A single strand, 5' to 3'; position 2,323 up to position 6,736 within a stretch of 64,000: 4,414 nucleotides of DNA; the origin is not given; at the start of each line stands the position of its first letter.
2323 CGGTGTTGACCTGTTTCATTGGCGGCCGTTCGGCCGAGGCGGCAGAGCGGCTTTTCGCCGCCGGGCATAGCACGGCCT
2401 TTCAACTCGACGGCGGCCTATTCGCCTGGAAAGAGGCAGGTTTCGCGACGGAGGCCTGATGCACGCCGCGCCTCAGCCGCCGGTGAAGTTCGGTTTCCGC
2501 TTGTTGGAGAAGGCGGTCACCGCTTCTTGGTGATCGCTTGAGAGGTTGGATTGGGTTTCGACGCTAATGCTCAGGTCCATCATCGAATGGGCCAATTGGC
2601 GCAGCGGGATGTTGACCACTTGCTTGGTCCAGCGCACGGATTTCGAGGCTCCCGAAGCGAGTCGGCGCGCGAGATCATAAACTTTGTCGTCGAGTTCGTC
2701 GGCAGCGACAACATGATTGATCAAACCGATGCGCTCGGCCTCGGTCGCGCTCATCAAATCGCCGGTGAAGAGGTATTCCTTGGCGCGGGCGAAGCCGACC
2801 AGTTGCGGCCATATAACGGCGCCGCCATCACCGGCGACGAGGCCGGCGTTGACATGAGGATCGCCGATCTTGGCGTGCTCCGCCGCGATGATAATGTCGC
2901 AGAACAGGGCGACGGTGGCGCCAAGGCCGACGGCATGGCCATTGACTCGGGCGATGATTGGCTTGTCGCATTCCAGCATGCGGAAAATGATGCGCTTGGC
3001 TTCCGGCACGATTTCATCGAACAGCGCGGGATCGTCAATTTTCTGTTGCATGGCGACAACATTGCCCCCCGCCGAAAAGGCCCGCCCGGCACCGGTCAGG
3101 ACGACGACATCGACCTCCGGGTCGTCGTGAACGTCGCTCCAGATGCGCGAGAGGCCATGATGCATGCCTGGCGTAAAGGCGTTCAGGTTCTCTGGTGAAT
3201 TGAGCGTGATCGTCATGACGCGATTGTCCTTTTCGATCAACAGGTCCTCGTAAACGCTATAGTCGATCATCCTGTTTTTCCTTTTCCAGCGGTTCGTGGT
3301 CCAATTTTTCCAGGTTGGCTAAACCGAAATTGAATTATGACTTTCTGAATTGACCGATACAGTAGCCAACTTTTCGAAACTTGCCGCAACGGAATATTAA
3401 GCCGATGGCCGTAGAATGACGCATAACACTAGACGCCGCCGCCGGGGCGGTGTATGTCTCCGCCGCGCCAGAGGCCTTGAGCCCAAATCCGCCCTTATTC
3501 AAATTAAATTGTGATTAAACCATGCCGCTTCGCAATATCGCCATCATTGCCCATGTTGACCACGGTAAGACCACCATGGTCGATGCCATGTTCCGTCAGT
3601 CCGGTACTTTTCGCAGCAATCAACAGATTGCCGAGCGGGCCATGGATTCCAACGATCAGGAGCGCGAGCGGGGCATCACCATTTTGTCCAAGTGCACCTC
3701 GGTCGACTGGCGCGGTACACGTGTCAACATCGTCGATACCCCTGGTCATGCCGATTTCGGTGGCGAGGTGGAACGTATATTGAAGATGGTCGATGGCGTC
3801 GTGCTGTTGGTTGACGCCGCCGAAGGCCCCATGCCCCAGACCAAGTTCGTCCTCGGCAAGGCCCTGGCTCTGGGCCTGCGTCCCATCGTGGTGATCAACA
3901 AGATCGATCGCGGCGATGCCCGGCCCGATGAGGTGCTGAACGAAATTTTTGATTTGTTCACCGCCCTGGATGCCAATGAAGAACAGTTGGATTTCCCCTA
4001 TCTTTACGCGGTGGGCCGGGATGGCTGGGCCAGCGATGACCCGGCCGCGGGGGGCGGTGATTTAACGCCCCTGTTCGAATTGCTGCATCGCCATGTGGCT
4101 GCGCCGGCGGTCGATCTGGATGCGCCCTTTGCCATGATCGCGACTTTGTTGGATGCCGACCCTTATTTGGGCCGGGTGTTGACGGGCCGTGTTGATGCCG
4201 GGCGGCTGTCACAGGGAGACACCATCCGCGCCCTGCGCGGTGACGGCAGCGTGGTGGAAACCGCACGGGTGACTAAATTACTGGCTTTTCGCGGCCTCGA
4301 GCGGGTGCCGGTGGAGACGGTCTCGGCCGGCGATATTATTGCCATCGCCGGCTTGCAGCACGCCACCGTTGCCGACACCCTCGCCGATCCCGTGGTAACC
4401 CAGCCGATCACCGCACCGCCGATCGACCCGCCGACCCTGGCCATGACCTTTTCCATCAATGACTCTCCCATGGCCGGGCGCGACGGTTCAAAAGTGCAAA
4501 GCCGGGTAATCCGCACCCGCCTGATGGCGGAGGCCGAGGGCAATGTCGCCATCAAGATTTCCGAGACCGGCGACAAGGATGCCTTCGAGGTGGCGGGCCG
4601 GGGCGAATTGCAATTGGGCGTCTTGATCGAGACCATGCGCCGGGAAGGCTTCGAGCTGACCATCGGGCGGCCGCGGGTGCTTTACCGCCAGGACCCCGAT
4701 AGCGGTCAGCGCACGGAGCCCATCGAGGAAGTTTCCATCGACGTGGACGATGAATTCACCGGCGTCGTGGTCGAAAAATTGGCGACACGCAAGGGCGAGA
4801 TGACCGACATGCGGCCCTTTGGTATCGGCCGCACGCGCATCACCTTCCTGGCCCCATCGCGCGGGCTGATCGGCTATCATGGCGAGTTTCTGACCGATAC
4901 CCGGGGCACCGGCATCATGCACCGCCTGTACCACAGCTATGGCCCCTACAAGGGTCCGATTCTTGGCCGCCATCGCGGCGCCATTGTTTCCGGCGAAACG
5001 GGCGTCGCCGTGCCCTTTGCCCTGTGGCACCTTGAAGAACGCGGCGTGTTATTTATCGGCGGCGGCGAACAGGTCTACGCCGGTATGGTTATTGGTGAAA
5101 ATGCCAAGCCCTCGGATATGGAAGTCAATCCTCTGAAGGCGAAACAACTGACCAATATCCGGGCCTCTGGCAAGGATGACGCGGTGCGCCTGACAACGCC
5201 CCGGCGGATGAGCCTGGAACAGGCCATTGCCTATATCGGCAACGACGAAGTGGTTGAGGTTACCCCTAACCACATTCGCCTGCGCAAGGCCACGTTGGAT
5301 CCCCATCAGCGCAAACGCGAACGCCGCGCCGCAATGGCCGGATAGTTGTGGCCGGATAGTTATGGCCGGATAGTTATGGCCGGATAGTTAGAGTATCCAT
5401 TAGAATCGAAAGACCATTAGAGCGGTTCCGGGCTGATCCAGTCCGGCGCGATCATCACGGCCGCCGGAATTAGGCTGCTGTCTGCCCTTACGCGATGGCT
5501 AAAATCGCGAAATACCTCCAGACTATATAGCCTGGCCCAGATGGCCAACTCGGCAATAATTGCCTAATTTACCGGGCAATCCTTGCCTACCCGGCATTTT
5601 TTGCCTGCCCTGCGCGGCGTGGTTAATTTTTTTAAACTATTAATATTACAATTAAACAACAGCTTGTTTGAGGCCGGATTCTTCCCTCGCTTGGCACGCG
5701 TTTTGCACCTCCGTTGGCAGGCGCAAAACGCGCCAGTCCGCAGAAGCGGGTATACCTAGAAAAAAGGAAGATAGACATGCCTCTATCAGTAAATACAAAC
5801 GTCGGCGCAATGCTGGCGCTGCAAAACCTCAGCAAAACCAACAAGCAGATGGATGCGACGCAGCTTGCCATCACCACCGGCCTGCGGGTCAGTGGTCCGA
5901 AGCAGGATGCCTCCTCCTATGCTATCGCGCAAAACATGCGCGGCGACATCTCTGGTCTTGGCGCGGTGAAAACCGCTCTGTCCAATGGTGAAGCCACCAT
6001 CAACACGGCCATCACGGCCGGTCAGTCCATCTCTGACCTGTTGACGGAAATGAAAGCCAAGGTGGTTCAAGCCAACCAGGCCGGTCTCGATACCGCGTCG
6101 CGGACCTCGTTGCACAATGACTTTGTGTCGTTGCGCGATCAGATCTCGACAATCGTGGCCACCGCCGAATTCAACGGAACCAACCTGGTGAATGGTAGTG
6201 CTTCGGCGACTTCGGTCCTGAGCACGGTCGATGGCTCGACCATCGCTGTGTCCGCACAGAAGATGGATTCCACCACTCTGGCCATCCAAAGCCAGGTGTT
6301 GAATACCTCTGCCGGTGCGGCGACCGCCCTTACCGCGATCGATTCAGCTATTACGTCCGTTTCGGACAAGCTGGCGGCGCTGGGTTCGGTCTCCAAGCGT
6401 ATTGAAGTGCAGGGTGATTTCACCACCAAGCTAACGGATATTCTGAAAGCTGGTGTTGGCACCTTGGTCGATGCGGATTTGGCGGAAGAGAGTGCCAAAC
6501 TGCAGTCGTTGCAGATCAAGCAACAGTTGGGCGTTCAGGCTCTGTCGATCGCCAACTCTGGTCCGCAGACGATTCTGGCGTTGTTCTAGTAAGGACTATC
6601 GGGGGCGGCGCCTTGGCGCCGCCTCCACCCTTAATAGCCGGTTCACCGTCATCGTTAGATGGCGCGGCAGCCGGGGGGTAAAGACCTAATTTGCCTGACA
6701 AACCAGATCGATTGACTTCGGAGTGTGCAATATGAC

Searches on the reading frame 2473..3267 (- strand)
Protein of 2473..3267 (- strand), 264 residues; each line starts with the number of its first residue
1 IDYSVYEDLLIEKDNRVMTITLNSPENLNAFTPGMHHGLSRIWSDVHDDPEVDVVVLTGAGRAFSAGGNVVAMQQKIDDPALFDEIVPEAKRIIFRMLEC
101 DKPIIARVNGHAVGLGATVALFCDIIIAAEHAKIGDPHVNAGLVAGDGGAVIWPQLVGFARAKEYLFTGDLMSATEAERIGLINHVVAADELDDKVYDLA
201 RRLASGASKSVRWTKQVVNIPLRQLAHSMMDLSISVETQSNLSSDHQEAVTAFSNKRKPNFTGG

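Call 87: search_protein_families(library=pfam, proteins=[window:2473-3267:-], max_evalue=0.001)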
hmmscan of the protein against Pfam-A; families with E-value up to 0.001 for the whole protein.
window:2473-3267:- (264 aa): 2 families
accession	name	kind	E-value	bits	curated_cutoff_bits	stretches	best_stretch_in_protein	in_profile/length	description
PF00378.25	ECH_1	-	1e-55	189.2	27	1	13-263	2-250/251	Enoyl-CoA hydratase/isomerase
PF16113.10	ECH_2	-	9.5e-29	101.4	27.2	1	18-215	2-192/335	Enoyl-CoA hydratase/isomerase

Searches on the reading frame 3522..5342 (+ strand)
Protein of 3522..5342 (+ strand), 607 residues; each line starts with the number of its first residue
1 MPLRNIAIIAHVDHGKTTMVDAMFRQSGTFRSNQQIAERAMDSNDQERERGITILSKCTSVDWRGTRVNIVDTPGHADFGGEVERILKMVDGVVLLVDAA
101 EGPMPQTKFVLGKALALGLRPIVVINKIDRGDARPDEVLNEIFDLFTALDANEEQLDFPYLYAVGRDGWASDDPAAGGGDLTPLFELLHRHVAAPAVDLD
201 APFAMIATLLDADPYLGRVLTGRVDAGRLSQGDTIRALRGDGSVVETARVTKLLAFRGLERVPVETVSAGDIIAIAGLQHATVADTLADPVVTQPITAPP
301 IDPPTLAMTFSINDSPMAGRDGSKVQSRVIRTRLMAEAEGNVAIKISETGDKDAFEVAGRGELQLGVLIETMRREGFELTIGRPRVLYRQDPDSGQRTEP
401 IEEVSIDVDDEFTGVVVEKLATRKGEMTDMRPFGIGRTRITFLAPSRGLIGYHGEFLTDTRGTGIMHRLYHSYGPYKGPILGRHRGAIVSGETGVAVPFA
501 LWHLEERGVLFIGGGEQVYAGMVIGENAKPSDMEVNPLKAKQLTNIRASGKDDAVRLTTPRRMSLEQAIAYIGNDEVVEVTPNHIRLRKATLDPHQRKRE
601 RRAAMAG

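Call 87: search_protein_families(library=pfam, proteins=[window:3522-5342:+], max_evalue=0.001)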
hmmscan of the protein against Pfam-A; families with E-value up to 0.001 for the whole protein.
window:3522-5342:+ (607 aa): 6 families
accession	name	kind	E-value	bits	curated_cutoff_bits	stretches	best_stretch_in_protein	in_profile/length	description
PF00009.33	GTP_EFTU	-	3.4e-53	180.5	26.5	1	2-192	2-186/188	Elongation factor Tu GTP binding domain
PF21018.2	BipA_C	-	3.7e-44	149.4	23.8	1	485-593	1-109/110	TypA/BipA C-terminal domain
PF00679.30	EFG_C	-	1.4e-20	73.5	27.9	1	398-480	3-85/89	Elongation factor G C-terminus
PF03144.31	GTP_EFTU_D2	-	1.4e-12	48.3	30.3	1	217-288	1-73/73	Elongation factor Tu domain 2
PF22042.2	EF-G_D2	-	3.5e-10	40.3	27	1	211-288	10-82/84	Elongation factor G domain 2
PF01926.29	MMR_HSR1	-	0.00013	22.4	21.9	1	6-127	2-113/113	50S ribosome-binding GTPase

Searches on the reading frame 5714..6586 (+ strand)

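Call 87: search_protein_families(library=pfam, proteins=[window:5714-6586:+], max_evalue=0.001)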
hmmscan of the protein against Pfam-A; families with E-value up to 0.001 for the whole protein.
window:5714-6586:+ (291 aa): 2 families
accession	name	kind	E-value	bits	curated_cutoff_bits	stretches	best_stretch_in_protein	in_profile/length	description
PF00669.25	Flagellin_N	-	2.5e-28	99.3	26.6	1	26-162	1-137/139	Bacterial flagellin N-terminal helical region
PF00700.27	Flagellin_C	-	3.4e-18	66.2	23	1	206-291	1-86/86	Bacterial flagellin C-terminal helical region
